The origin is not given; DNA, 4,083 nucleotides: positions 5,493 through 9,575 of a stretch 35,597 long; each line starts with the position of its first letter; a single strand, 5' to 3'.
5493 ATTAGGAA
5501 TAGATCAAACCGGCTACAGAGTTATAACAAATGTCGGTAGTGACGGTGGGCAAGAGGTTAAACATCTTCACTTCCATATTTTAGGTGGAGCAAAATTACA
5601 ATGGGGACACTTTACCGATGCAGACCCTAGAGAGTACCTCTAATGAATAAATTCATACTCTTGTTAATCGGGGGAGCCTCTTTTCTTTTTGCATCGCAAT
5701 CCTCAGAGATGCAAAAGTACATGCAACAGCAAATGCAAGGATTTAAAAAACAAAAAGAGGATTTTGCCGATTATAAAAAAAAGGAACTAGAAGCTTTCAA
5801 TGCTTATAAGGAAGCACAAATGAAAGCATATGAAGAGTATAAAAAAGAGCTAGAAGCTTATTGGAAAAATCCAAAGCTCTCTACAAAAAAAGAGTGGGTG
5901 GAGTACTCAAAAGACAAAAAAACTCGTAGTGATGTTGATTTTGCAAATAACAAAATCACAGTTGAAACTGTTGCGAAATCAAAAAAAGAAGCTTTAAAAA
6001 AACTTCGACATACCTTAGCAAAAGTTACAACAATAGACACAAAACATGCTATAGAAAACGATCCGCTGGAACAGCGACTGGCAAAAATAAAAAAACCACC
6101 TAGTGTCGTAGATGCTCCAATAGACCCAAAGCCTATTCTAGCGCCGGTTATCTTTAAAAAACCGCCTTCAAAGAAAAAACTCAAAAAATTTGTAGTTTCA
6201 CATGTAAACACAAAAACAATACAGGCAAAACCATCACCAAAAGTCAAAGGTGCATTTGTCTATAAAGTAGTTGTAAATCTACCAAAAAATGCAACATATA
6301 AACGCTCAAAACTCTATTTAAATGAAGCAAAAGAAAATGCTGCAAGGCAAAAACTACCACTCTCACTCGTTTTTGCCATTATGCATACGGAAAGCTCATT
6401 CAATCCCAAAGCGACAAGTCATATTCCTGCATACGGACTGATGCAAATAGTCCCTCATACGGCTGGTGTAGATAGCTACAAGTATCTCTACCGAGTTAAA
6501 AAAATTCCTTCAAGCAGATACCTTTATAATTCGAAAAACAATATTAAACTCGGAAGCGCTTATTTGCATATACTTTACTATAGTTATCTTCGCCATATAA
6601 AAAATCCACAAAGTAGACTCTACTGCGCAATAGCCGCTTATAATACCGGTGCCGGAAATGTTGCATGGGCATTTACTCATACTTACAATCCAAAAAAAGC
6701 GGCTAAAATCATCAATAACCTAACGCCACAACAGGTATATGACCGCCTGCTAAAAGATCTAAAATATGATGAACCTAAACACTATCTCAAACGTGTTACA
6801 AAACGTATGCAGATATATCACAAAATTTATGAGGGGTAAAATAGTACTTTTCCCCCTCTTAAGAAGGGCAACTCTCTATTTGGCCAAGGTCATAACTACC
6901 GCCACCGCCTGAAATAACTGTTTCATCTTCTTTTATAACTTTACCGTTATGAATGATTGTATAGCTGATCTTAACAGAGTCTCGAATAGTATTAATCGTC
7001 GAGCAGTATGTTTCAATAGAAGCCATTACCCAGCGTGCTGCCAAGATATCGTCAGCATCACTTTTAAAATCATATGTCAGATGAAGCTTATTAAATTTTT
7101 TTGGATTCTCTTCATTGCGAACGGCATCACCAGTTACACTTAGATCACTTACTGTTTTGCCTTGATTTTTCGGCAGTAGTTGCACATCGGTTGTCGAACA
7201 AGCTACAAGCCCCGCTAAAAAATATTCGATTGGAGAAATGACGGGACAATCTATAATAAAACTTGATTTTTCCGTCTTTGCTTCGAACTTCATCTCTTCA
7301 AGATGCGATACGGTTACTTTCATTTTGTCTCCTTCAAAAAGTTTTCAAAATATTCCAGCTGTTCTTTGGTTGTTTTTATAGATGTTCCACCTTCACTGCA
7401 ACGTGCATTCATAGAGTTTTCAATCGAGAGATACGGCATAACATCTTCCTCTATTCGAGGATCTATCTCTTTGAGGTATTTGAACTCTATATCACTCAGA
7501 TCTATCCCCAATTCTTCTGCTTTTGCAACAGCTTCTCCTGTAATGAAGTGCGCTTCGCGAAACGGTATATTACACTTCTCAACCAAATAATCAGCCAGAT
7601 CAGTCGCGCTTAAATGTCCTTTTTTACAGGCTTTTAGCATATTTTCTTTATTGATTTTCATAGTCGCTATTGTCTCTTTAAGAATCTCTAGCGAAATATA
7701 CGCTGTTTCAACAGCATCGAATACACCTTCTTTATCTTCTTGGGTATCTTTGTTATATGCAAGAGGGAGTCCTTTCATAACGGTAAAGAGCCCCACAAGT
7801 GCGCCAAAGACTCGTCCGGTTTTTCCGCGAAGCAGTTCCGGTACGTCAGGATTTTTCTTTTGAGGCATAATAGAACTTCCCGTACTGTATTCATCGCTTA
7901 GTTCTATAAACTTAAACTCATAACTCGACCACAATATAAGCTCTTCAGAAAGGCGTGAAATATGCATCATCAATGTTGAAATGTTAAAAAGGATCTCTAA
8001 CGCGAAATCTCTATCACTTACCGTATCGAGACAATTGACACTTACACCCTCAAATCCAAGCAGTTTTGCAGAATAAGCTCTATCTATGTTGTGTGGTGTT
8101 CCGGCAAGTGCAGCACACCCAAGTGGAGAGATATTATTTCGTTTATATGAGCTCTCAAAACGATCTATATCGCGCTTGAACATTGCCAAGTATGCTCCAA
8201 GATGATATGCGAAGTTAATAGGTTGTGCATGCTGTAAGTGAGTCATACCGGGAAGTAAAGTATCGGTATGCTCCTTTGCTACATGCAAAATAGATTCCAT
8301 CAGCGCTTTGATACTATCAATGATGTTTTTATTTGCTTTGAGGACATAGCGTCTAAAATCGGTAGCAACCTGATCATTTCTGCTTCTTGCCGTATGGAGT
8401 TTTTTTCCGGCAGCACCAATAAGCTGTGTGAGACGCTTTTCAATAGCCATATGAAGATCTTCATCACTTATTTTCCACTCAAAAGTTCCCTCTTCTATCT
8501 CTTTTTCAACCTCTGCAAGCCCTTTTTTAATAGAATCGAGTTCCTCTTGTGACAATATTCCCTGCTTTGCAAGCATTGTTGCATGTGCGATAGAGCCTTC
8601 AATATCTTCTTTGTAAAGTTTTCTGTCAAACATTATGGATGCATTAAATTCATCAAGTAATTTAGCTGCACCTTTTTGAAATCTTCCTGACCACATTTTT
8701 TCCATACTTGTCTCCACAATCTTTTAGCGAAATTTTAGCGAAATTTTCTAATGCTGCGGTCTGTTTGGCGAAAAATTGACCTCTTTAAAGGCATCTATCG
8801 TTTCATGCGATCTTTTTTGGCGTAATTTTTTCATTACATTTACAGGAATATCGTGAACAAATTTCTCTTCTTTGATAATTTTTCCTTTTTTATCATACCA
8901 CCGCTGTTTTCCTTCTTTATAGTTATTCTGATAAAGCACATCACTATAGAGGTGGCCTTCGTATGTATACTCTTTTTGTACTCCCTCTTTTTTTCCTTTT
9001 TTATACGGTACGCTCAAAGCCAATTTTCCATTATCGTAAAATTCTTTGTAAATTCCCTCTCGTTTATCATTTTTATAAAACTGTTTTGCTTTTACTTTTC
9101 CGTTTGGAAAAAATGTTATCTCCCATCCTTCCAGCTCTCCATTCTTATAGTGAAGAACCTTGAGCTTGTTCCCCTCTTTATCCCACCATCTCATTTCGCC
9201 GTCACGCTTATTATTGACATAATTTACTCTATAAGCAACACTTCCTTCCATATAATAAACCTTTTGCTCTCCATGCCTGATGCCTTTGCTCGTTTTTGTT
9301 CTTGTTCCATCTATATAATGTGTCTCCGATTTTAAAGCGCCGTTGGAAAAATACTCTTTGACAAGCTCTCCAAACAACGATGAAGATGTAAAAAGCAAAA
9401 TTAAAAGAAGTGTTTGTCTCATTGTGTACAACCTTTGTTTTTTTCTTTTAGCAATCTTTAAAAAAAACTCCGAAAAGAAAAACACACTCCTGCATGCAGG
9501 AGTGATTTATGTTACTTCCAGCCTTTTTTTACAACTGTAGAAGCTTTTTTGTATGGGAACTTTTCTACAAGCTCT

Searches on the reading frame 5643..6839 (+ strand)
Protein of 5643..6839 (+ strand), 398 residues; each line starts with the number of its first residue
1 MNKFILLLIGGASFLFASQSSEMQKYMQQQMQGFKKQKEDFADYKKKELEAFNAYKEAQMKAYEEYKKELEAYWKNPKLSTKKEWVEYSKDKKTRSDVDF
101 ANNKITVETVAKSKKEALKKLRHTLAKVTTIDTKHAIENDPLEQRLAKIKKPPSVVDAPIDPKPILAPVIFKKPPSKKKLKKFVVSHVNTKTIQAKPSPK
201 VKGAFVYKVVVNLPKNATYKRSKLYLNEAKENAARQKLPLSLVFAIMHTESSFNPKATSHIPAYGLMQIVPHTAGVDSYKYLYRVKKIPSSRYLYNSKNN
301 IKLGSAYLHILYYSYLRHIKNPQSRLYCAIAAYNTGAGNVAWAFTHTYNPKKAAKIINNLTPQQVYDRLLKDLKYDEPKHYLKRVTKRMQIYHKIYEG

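Call 88: search_protein_families(library=pfam, proteins=[window:5643-6839:+], max_evalue=0.00001)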
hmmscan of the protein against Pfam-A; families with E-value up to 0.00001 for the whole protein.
window:5643-6839:+ (398 aa): 2 families
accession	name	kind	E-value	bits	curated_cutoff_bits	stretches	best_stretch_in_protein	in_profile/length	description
PF01464.25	SLT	-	2e-25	89.1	21.3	1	230-353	4-114/117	Transglycosylase SLT domain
PF11873.13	Mltc_N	-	2e-07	31.4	22.6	1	61-123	10-72/161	Membrane-bound lytic murein transglycosylase C, N-terminal domain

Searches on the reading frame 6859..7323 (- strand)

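Call 14: search_protein_families(library=pfam, proteins=[window:6859-7323:-], max_evalue=0.001)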
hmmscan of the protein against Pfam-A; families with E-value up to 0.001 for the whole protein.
window:6859-7323:- (154 aa): 1 family
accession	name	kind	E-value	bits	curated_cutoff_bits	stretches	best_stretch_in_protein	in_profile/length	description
PF02566.24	OsmC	-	4.7e-13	49.9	27.5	1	29-121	6-99/100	OsmC-like protein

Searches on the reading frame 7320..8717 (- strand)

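Call 14: search_protein_families(library=pfam, proteins=[window:7320-8717:-], max_evalue=0.001)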
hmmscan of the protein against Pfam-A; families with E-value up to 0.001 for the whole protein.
window:7320-8717:- (465 aa): 2 families
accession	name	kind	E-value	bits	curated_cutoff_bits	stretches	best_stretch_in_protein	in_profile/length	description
PF00206.25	Lyase_1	-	3.9e-76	256.9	27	1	11-305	1-312/312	Lyase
PF14698.11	ASL_C2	-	3.6e-24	85.4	27.3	1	369-437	2-69/69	Argininosuccinate lyase C-terminal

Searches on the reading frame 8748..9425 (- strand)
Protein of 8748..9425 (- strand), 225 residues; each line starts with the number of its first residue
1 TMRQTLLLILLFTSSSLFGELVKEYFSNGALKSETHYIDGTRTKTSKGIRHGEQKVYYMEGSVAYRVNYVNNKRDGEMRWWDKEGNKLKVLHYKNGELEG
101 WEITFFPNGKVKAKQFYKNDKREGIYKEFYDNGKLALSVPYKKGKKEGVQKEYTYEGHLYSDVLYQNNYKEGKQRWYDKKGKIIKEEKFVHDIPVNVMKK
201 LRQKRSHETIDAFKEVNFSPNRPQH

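Call 14: search_protein_families(library=pfam, proteins=[window:8748-9425:-], max_evalue=0.001)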
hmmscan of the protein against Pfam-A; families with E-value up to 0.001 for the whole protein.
window:8748-9425:- (225 aa): 1 family
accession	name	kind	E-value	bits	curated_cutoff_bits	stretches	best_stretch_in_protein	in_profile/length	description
PF07661.19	MORN_2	-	1.1e-25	87.1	29.6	1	122-143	1-22/22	MORN repeat variant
